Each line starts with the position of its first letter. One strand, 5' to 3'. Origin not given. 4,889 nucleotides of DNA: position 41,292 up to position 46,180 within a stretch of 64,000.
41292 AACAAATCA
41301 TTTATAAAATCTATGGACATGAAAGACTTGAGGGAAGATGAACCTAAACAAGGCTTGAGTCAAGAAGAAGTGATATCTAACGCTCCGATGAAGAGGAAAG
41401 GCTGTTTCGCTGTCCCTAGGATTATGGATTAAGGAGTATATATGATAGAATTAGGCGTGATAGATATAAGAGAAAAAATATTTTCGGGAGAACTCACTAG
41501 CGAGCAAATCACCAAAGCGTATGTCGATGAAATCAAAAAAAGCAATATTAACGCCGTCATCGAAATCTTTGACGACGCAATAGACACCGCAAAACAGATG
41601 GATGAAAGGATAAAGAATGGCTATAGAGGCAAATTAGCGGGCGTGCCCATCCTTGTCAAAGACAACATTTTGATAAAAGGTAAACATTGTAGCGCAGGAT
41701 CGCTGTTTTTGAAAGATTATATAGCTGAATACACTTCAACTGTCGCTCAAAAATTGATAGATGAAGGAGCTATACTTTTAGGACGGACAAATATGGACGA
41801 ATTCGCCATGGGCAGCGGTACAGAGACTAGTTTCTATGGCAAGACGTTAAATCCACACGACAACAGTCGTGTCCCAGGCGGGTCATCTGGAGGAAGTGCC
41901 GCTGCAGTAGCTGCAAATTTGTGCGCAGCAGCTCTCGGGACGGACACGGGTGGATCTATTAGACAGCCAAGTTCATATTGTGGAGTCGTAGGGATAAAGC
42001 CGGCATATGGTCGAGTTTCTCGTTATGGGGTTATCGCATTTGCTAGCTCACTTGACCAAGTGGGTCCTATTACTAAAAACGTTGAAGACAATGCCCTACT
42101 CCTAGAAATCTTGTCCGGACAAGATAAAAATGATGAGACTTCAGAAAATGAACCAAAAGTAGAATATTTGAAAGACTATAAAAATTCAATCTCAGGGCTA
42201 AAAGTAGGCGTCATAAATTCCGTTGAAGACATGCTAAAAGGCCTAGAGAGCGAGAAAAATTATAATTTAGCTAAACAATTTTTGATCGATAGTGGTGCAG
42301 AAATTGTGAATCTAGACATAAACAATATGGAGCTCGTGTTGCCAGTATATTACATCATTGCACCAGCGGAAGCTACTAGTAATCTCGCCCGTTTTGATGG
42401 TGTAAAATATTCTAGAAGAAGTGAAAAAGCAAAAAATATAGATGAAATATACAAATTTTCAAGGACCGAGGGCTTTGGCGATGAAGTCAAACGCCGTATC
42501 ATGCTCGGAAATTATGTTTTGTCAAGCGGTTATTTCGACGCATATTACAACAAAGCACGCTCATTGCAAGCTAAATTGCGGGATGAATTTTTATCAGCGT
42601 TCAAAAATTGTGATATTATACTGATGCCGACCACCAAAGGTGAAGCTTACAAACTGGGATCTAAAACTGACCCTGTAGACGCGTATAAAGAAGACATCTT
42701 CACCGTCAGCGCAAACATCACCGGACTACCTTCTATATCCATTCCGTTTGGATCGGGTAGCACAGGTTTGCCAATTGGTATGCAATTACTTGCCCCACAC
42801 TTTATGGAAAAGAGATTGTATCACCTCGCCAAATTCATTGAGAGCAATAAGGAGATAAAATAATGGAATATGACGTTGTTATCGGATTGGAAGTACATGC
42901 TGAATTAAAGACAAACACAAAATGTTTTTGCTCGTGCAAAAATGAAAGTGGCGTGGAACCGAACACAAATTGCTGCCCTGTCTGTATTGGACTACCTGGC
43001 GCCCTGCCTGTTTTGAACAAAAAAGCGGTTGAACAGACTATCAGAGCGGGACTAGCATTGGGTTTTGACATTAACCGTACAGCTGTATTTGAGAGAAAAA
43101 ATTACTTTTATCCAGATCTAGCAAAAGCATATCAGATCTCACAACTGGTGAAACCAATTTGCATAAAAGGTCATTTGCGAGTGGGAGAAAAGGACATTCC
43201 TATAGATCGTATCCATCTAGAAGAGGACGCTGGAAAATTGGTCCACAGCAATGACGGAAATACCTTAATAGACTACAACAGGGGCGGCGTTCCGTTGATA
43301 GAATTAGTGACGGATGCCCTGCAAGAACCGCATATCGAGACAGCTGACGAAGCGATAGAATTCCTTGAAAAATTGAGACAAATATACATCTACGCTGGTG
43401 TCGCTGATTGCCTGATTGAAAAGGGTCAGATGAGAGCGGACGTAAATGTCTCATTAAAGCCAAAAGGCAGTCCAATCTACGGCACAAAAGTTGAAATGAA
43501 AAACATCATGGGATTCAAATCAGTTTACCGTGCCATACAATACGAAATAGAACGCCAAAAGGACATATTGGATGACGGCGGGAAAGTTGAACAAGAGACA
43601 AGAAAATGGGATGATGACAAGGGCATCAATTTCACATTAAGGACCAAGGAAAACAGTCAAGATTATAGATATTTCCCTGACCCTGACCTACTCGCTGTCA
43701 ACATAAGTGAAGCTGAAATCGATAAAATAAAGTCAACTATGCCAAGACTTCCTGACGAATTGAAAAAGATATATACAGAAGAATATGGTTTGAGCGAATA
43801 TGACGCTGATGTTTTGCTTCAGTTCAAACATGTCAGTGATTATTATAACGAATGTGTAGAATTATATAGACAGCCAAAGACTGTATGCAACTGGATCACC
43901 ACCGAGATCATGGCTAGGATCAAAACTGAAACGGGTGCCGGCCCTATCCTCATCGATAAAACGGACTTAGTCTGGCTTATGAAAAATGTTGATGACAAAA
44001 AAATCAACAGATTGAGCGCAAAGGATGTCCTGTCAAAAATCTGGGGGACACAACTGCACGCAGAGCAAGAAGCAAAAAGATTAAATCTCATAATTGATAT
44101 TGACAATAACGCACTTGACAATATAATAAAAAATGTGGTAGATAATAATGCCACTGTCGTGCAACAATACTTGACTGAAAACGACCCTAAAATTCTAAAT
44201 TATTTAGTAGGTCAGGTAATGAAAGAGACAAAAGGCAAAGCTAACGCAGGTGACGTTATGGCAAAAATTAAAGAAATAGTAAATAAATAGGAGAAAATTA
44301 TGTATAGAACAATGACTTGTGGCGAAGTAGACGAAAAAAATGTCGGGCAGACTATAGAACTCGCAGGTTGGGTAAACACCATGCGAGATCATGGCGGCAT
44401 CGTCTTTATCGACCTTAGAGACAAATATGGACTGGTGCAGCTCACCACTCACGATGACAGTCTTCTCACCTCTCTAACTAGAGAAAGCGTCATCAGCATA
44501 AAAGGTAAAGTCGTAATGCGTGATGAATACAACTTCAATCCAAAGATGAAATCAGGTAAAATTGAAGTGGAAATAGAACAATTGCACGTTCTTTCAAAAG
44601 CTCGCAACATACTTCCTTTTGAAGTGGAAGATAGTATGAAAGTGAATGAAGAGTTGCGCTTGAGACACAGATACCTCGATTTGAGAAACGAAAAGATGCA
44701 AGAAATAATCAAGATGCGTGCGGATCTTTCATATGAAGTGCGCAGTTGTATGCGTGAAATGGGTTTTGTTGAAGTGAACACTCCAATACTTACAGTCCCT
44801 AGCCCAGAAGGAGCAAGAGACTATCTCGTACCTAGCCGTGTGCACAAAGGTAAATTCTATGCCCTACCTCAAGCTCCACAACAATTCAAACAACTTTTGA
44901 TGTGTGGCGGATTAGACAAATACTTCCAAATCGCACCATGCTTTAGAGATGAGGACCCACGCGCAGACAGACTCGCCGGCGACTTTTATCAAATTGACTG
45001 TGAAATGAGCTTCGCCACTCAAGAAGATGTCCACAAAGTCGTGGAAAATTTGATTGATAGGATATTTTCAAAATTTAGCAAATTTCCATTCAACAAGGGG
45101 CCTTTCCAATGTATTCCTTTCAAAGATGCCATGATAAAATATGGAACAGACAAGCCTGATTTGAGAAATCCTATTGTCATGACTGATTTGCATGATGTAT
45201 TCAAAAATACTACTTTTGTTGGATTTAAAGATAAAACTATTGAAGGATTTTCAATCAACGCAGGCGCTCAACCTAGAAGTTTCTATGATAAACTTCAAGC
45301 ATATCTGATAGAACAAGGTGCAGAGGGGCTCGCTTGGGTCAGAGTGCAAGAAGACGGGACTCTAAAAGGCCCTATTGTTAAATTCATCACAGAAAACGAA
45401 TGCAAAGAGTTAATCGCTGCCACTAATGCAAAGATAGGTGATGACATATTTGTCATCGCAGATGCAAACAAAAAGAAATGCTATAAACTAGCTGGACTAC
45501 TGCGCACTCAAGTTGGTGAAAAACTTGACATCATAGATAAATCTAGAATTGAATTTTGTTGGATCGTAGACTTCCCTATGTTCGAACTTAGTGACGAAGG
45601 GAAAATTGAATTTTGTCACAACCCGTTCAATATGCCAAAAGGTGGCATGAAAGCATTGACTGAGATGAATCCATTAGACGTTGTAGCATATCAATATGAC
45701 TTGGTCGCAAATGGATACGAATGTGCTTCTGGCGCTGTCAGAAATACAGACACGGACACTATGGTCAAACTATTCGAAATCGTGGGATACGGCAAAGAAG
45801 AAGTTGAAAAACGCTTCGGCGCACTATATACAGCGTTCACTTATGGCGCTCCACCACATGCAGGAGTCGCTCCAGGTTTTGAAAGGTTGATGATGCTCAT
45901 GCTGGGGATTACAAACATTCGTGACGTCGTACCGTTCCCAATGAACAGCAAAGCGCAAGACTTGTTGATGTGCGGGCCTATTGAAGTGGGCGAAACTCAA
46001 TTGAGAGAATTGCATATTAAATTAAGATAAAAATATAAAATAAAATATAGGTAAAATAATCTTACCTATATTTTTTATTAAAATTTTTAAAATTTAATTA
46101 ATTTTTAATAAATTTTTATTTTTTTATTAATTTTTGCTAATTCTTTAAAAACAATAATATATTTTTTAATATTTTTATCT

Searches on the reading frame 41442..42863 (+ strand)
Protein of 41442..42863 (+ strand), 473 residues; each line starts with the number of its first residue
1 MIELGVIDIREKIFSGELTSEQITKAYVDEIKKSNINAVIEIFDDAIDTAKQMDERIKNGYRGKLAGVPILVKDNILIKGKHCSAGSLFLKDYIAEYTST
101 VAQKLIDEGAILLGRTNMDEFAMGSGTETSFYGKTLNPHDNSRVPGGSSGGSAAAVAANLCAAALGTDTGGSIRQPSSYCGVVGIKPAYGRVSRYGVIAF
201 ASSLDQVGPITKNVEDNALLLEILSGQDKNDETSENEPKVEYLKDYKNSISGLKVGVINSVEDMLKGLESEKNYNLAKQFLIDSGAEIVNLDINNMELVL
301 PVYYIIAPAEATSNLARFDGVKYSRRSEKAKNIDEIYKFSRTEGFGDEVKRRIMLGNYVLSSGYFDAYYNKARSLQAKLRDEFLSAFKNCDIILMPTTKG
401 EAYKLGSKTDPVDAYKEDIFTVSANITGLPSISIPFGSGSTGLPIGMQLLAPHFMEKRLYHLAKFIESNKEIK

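Call 7: search_protein_families(library=pfam, proteins=[window:41442-42863:+], max_evalue=0.01)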
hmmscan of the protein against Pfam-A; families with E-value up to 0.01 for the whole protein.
window:41442-42863:+ (473 aa): 1 family
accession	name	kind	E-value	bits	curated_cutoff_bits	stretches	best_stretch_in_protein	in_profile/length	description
PF01425.27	Amidase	-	2.9e-144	481.9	27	1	23-459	2-444/445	Amidase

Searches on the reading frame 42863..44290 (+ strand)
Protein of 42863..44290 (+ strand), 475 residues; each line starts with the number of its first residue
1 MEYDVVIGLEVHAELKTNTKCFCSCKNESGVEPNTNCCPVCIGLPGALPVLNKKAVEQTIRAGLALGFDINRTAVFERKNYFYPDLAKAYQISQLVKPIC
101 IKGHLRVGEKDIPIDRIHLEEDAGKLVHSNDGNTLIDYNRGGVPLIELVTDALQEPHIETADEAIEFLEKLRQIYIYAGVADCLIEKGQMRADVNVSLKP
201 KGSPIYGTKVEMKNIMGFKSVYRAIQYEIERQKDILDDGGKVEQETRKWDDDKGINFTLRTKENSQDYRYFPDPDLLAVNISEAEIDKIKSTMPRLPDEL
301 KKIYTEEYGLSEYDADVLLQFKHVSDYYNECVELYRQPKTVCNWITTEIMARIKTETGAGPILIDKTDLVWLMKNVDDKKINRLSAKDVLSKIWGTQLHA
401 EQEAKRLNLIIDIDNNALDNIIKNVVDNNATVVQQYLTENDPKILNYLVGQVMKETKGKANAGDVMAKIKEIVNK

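Call 7: search_protein_families(library=pfam, proteins=[window:42863-44290:+], max_evalue=0.01)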
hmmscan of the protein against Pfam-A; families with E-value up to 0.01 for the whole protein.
window:42863-44290:+ (475 aa): 2 families
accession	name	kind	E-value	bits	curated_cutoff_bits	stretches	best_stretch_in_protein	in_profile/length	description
PF02934.20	GatB_N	-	6.8e-107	357.2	23.4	1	5-286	1-276/277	GatB/GatE catalytic domain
PF02637.23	GatB_Yqey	-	3e-28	99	27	1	326-472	1-147/148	GatB domain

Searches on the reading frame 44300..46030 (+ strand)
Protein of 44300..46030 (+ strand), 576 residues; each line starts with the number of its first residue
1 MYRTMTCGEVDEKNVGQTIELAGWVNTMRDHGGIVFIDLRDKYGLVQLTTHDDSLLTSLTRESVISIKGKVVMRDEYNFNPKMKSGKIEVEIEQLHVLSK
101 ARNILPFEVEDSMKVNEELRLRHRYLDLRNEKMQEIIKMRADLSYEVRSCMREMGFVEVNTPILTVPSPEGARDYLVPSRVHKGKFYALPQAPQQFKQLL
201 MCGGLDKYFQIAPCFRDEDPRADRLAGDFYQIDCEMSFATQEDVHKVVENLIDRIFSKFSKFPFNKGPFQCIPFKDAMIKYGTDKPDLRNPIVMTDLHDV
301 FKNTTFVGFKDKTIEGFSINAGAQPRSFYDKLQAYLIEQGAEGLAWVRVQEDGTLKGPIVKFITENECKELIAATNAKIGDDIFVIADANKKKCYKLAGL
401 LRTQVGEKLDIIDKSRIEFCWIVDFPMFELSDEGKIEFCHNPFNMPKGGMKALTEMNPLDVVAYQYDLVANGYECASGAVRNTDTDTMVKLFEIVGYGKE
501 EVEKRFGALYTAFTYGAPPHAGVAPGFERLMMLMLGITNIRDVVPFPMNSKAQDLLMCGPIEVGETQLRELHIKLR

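Call 7: search_protein_families(library=pfam, proteins=[window:44300-46030:+], max_evalue=0.01)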
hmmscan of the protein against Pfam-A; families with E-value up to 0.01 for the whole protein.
window:44300-46030:+ (576 aa): 4 families
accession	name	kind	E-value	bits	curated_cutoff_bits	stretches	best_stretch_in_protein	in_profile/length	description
PF00152.25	tRNA-synt_2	-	2.9e-103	345.6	25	1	116-549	1-307/308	tRNA synthetases class II (D, K and N)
PF02938.19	GAD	-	2.3e-14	53.8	23.4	1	323-396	22-93/95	GAD domain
PF01336.31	tRNA_anti-codon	-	1.8e-12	47.4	27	1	20-98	2-75/75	OB-fold nucleic acid binding domain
PF01409.25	tRNA-synt_2d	-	0.0038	17.2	19.8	0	526-544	218-236/246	tRNA synthetases class II core domain (F)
